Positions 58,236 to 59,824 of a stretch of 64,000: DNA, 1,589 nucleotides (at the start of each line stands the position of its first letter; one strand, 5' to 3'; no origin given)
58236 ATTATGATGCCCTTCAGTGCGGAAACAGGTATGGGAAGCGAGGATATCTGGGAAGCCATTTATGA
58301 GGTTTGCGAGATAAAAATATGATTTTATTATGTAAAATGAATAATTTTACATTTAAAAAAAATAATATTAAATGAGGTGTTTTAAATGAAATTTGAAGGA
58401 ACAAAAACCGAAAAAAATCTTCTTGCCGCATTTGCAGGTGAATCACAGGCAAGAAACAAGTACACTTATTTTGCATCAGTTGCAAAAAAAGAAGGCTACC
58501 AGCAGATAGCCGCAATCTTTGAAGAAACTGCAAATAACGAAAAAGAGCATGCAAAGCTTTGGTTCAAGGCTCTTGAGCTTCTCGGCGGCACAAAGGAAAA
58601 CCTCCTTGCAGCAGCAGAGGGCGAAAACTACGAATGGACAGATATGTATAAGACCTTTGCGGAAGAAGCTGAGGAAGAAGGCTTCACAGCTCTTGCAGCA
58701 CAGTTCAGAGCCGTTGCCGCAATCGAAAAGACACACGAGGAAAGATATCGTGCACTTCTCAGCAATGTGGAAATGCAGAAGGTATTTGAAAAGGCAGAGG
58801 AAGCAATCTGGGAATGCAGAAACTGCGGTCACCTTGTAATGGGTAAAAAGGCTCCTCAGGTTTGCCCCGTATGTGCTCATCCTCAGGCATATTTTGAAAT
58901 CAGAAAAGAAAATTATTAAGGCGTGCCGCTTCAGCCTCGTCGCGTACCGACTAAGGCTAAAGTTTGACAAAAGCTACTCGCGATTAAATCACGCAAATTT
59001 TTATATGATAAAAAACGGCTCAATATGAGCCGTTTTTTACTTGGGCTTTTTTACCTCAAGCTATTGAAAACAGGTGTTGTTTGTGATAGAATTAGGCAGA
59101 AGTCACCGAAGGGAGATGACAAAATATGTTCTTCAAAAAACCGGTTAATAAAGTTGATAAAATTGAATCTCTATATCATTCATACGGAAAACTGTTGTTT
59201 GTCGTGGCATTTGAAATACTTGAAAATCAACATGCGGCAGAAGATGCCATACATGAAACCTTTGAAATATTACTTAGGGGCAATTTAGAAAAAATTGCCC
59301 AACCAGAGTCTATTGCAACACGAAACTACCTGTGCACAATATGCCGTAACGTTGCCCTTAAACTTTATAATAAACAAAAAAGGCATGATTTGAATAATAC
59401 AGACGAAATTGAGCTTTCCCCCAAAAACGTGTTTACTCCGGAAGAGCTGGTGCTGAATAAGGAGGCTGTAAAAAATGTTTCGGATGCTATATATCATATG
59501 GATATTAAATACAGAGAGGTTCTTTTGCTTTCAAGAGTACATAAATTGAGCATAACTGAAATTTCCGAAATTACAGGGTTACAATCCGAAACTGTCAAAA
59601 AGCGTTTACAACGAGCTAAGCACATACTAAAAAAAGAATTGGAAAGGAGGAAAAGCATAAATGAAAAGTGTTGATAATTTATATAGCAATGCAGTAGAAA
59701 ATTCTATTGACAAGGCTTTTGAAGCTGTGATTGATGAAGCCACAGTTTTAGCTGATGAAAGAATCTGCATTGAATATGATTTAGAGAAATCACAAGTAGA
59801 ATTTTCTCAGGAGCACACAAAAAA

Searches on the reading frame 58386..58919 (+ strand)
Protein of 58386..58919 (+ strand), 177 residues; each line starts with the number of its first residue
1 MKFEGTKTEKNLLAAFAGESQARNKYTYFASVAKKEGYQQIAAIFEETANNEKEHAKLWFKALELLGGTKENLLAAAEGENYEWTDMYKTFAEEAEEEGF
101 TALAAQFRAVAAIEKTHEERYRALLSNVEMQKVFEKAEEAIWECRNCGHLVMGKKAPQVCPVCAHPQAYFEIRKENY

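Call 32: find_encoding_contigs(protein=window:58386-58919:+, flank=3000, max_places=10)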
Protein window:58386-58919:+ (177 aa): 5 contigs read that carry it; 1 place shown.
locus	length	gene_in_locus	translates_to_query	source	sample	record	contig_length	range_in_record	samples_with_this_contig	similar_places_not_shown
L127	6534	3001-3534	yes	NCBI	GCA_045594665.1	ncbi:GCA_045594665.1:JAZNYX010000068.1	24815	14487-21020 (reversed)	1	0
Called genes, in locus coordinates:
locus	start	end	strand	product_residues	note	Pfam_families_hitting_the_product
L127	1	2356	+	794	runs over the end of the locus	PF02190:LON_substr_bdg, PF13401:AAA_22 (faint), PF07724:AAA_2 (faint), PF07728:AAA_5, PF00004:AAA, PF22667:Lon_lid, PF05362:Lon_C, PF13541:ChlI, +1 more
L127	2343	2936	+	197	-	PF00009:GTP_EFTU (faint), PF01926:MMR_HSR1, PF02421:FeoB_N, PF00350:Dynamin_N (faint)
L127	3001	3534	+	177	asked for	PF00210:Ferritin (weak), PF02915:Rubrerythrin, PF21349:RUBY_RBDX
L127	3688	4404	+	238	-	PF00072:Response_reg, PF04397:LytTR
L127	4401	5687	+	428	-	PF14501:HATPase_c_5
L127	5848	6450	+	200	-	PF04647:AgrB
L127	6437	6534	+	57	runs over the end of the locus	-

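Call 64: search_protein_families(library=pfam, proteins=[window:58386-58919:+], max_evalue=0.00001)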
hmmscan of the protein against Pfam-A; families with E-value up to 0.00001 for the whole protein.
window:58386-58919:+ (177 aa): 3 families
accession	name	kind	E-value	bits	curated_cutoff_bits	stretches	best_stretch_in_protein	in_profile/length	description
PF02915.23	Rubrerythrin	-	9.6e-25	88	22.8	1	10-125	1-137/137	Rubrerythrin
PF21349.2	RUBY_RBDX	-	3.5e-13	49.2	26.5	1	142-171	1-30/30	Rubrerythrin, rubredoxin-like domain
PF00210.30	Ferritin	-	1.6e-07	31.8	24.5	1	10-124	2-102/142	Ferritin-like domain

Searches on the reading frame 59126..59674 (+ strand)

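Call 64: search_protein_families(library=pfam, proteins=[window:59126-59674:+], max_evalue=0.00001)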
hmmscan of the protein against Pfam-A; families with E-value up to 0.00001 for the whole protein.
window:59126-59674:+ (182 aa): 2 families
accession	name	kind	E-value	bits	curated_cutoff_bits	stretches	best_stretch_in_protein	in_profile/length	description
PF08281.18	Sigma70_r4_2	-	1.1e-11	44.6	25.7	1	119-165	5-51/54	Sigma-70, region 4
PF04542.20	Sigma70_r2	-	1.6e-07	31.5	24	1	16-86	1-70/71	Sigma-70 region 2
